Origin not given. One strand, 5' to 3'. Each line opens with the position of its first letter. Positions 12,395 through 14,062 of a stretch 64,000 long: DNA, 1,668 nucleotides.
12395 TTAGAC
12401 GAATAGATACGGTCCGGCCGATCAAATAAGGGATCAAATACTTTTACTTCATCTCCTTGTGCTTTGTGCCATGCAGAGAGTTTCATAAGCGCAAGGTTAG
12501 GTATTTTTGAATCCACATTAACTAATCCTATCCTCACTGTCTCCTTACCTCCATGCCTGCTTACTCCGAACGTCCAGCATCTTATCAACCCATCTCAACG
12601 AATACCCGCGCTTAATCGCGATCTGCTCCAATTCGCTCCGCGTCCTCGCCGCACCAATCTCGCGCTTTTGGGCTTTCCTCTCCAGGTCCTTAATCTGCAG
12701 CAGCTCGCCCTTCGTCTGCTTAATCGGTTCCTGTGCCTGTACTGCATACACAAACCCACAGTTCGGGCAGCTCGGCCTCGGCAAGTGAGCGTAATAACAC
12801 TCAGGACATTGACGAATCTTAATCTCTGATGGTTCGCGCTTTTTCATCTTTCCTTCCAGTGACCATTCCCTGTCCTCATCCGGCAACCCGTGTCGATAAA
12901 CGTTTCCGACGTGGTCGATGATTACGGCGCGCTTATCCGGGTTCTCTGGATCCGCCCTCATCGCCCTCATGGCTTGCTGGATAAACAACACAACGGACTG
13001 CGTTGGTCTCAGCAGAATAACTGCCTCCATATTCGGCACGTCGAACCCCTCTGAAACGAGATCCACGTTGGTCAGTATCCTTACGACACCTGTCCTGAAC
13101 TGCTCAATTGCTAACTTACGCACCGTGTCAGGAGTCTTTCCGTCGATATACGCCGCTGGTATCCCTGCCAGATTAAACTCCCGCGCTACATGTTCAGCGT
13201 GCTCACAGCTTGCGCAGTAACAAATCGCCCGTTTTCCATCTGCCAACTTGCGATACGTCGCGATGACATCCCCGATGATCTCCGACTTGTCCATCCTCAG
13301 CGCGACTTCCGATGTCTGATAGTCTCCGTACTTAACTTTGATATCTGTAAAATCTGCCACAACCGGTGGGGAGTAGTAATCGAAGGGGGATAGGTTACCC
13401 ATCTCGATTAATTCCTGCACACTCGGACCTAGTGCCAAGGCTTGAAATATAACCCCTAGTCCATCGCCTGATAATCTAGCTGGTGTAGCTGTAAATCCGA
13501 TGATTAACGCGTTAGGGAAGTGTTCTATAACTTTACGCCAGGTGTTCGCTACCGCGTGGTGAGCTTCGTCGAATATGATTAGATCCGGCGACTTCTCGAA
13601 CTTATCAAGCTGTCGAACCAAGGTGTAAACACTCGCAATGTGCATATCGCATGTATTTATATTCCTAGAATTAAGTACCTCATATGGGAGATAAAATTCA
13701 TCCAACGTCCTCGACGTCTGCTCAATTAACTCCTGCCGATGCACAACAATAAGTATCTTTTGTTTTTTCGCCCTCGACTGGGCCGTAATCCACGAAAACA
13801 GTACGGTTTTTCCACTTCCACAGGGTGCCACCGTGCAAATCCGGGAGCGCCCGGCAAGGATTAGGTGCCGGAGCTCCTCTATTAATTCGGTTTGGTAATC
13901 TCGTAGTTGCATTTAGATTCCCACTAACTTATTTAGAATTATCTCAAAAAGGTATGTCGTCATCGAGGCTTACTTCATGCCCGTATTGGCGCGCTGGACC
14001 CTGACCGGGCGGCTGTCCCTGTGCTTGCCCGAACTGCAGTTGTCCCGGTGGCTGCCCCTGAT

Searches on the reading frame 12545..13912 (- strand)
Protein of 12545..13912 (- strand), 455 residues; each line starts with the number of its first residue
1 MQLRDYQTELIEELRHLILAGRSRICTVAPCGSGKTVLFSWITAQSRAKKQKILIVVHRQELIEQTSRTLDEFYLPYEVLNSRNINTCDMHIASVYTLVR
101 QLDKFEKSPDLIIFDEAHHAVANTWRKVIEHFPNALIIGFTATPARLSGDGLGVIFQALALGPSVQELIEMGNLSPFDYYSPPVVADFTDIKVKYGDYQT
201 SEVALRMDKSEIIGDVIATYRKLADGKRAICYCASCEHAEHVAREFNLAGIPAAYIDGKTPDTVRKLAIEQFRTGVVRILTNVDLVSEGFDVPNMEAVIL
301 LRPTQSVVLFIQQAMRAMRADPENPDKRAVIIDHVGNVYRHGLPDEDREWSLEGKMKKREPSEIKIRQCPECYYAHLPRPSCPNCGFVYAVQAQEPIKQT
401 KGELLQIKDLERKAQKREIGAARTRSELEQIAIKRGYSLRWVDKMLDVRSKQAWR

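Call 23: search_protein_families(library=phrogs, proteins=[window:12545-13912:-], max_evalue=0.00001)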
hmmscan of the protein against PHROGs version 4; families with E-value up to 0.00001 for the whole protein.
window:12545-13912:- (455 aa): 6 families
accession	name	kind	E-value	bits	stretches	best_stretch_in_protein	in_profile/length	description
phrog_16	-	DNA, RNA and nucleotide metabolism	6.4e-102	343.4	1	1-408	271-656/986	DNA helicase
phrog_16694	-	unknown function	2.1e-15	56.8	2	2-150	274-460/1010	-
phrog_9690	-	DNA, RNA and nucleotide metabolism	1.4e-13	51.6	1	83-335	16-269/306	DNA helicase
phrog_3830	-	unknown function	1.5e-09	37.6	1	32-144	300-436/1032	-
phrog_62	-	DNA, RNA and nucleotide metabolism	4.9e-09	35.2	1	1-157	695-862/1881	DNA helicase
phrog_16259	-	DNA, RNA and nucleotide metabolism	5e-09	36.9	1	2-121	117-237/330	DNA helicase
